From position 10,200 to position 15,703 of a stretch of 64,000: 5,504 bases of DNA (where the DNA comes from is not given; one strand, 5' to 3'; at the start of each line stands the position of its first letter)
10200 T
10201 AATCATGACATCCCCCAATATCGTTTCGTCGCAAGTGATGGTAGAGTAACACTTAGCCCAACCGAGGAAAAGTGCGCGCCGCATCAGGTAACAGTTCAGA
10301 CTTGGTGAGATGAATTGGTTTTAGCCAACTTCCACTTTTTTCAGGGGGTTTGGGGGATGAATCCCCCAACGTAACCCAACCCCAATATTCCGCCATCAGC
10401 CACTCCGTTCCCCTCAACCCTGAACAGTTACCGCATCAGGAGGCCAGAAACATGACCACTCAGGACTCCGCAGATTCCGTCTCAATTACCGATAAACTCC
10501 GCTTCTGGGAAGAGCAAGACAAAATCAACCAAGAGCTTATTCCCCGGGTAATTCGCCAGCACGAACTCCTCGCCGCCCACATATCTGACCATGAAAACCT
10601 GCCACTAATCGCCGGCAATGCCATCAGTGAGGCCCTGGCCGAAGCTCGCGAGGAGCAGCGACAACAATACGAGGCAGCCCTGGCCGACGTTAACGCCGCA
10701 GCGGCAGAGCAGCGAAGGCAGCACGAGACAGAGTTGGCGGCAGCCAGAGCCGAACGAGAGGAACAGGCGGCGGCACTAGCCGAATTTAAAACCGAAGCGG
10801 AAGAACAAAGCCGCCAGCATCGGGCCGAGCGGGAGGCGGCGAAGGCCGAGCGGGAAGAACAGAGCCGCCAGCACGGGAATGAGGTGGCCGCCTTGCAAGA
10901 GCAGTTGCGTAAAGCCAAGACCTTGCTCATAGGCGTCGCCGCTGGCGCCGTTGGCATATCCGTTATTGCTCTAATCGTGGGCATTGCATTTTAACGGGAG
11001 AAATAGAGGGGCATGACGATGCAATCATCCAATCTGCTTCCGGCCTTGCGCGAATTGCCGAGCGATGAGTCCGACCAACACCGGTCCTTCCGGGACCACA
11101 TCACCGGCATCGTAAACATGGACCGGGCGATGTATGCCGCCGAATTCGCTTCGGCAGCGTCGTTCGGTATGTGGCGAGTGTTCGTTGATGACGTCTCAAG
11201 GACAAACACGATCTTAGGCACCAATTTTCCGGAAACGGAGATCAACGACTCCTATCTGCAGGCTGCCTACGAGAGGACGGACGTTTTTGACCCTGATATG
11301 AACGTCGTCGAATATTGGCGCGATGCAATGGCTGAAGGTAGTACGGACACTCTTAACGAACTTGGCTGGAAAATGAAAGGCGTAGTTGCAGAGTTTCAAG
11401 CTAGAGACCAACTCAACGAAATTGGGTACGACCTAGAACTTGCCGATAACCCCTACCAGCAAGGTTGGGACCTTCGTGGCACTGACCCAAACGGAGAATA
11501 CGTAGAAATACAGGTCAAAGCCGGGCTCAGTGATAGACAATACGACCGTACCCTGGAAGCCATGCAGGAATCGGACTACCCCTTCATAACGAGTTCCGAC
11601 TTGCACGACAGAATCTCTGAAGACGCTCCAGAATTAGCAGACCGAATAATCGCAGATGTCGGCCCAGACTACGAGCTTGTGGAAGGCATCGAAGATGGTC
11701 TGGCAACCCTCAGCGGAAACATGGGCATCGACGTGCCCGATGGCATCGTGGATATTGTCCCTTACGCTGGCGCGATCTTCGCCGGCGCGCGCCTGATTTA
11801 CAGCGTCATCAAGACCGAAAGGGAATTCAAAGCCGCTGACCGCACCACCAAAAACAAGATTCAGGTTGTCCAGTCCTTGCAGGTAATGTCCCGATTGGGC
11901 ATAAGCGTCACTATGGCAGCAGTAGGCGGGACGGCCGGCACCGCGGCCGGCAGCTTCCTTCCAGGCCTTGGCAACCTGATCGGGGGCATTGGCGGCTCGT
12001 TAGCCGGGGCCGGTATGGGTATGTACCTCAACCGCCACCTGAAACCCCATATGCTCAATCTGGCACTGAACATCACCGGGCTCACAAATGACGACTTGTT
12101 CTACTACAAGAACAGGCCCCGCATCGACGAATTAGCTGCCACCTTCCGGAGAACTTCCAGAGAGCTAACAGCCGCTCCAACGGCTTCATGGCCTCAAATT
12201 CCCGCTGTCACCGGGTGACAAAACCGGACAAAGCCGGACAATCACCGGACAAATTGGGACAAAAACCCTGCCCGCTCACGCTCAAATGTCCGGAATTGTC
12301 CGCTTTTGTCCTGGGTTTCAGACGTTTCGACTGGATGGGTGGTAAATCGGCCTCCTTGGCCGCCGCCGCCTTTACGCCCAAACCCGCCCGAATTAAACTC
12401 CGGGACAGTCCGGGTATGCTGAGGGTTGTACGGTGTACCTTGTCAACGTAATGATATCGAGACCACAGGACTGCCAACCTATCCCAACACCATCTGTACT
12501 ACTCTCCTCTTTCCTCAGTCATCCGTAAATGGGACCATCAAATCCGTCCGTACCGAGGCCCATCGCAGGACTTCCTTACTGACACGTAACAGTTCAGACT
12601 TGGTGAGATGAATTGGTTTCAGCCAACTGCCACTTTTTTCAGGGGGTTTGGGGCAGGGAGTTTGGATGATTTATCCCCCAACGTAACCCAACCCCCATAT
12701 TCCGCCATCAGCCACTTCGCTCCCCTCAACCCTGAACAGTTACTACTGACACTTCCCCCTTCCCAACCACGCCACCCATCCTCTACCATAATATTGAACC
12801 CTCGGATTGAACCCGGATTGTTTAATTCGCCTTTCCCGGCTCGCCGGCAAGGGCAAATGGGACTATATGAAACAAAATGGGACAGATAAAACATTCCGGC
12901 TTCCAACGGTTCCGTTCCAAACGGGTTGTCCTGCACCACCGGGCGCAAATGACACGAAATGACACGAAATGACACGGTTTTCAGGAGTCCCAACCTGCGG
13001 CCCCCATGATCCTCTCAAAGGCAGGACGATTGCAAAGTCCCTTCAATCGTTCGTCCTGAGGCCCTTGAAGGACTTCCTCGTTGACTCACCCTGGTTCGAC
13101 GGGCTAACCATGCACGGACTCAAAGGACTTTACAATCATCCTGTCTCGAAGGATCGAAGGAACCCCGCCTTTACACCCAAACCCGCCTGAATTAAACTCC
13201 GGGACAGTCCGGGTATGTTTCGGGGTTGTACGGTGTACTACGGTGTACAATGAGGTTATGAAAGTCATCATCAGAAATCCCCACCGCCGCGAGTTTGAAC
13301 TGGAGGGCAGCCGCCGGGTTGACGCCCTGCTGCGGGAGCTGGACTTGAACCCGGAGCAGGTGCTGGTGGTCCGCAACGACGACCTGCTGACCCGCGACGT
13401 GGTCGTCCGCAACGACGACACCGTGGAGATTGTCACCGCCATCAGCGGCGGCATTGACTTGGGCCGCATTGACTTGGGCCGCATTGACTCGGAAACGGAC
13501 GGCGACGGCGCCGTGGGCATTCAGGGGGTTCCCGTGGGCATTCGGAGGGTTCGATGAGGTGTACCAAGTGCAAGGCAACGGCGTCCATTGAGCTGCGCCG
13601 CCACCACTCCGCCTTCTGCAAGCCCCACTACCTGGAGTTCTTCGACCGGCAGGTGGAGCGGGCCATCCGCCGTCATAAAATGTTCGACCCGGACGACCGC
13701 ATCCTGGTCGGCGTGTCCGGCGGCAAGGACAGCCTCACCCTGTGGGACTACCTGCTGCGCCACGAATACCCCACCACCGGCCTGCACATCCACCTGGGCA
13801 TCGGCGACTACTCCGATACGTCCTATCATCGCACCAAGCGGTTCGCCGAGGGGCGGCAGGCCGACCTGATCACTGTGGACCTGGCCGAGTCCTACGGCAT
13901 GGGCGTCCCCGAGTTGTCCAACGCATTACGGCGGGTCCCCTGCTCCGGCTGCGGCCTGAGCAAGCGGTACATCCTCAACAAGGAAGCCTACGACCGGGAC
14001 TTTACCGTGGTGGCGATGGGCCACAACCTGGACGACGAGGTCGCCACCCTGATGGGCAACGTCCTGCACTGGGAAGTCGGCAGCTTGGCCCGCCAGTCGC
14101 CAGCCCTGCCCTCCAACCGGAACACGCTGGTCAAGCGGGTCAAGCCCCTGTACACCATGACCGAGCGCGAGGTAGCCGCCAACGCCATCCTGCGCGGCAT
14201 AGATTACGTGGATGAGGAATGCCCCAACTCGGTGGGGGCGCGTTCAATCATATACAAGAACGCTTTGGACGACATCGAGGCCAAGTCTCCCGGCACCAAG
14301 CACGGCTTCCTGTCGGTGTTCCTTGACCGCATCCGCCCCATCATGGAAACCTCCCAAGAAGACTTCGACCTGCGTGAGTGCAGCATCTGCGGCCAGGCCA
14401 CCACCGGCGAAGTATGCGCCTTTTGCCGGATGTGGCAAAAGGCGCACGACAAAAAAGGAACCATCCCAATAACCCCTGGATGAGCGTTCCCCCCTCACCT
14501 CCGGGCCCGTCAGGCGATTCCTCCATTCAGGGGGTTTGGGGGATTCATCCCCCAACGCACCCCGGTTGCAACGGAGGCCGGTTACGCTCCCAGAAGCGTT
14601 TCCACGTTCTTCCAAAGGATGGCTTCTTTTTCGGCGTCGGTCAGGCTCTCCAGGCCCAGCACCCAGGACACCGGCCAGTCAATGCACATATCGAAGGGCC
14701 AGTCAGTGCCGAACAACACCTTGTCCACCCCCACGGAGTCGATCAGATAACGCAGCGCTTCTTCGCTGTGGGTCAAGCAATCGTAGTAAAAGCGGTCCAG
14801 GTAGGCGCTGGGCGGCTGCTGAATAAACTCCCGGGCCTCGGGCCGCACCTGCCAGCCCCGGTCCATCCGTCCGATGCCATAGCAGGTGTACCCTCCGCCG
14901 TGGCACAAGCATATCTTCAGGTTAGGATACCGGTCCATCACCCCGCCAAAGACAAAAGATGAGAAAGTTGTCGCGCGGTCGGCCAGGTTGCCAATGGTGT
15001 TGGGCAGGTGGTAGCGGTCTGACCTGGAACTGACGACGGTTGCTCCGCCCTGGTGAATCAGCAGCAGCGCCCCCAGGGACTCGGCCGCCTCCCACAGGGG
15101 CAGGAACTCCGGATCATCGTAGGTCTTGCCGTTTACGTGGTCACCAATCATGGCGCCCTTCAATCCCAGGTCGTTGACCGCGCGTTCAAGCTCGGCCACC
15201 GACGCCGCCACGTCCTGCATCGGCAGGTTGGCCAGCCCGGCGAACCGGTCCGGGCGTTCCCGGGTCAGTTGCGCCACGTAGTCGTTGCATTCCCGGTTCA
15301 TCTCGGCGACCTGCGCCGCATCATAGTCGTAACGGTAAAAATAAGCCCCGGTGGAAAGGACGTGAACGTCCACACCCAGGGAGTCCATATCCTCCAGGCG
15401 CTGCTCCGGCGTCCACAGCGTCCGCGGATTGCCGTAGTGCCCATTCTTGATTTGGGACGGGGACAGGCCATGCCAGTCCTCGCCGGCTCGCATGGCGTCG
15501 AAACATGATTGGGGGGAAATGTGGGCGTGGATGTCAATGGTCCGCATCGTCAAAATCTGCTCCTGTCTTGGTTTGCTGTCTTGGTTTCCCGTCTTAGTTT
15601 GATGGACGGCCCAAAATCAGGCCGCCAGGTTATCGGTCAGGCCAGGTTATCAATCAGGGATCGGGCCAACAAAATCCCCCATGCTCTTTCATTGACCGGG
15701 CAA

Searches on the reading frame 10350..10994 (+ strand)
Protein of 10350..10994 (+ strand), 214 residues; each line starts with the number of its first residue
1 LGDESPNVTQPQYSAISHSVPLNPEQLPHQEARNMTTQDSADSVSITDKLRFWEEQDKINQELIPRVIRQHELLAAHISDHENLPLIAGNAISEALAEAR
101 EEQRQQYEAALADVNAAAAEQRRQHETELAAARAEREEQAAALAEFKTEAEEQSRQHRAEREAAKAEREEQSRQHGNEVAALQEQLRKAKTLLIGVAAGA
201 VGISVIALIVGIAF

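Call 79: search_protein_families(library=ncbifam, proteins=[window:10350-10994:+], max_evalue=0.1)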
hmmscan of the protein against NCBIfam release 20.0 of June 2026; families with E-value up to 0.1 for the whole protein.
window:10350-10994:+ (214 aa): 3 families
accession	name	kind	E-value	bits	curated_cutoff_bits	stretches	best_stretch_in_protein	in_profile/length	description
NF033483.0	PknB_PASTA_kin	equivalog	0.0017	17.5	450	1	84-207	235-351/563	Stk1 family PASTA domain-containing Ser/Thr kinase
TIGR02061.1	aprA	equivalog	0.056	11.9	641.75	1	47-121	272-346/616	adenylyl-sulfate reductase subunit alpha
NF045509.1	CellDiv_HetF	equivalog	0.071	11.3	1200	1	101-213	478-583/836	cell division protein HetF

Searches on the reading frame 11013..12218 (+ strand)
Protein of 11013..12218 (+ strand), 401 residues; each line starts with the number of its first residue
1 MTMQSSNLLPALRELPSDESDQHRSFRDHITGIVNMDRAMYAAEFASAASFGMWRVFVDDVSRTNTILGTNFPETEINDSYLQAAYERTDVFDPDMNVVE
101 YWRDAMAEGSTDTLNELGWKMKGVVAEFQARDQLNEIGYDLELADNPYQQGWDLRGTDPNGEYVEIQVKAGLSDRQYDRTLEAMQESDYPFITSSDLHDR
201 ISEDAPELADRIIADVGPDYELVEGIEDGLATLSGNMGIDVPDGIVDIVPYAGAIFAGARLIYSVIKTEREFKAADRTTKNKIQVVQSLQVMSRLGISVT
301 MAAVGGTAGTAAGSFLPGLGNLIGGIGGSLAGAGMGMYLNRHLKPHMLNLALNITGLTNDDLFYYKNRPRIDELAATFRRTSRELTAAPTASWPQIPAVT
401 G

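Call 11: search_protein_families(library=pfam, proteins=[window:11013-12218:+])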
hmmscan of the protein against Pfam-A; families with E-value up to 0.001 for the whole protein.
window:11013-12218:+ (401 aa): 0 families

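Call 79: search_protein_families(library=ncbifam, proteins=[window:11013-12218:+], max_evalue=0.1)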
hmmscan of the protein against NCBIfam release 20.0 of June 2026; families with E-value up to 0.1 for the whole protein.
window:11013-12218:+ (401 aa): 1 family
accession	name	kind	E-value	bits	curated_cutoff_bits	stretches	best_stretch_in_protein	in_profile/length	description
NF045683.1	MerT_CopZ_Se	exception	0.097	12.1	375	0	289-383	9-95/235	MerT/CopZ fusion-like heavy metal transport selenoprotein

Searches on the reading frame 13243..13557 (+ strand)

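Call 79: search_protein_families(library=ncbifam, proteins=[window:13243-13557:+], max_evalue=0.1)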
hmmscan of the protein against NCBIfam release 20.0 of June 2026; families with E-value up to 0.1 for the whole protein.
window:13243-13557:+ (104 aa): 4 families
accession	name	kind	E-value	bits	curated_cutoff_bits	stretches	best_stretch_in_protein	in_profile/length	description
TIGR01683.1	thiS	equivalog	4.1e-07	30.2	37.45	1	18-70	8-64/64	sulfur carrier protein ThiS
NF005028.0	PRK06437.1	equivalog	2.6e-06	27.5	85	1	9-70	6-67/67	hypothetical protein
NF041919.1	SAMP2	equivalog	6.6e-05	23.4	70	1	7-70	4-66/66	ubiquitin-like small modifier protein SAMP2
NF006231.0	PRK08364.1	equivalog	0.0028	18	80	1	6-70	7-70/70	sulfur carrier protein ThiS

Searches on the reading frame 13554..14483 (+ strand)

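Call 81: search_protein_families(library=pfam, proteins=[window:13554-14483:+], max_evalue=0.00001)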
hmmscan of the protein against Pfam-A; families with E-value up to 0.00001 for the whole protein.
window:13554-14483:+ (309 aa): 2 families
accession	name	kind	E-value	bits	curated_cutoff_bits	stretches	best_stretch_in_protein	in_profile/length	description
PF22082.2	TtuA_LIM_N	-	3.1e-08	34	27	1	2-27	1-26/26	2-thiouridine synthetase TtuA, N-terminal LIM domain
PF01171.26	ATP_bind_3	-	6.9e-08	32.9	27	1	50-222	2-167/182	PP-loop family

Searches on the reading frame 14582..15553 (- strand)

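Call 81: search_protein_families(library=pfam, proteins=[window:14582-15553:-], max_evalue=0.00001)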
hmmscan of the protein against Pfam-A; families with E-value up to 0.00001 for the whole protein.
window:14582-15553:- (323 aa): 1 family
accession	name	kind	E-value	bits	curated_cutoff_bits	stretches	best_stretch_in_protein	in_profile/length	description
PF04909.20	Amidohydro_2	-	1.7e-48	166.3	26.4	1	6-322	1-288/289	Amidohydrolase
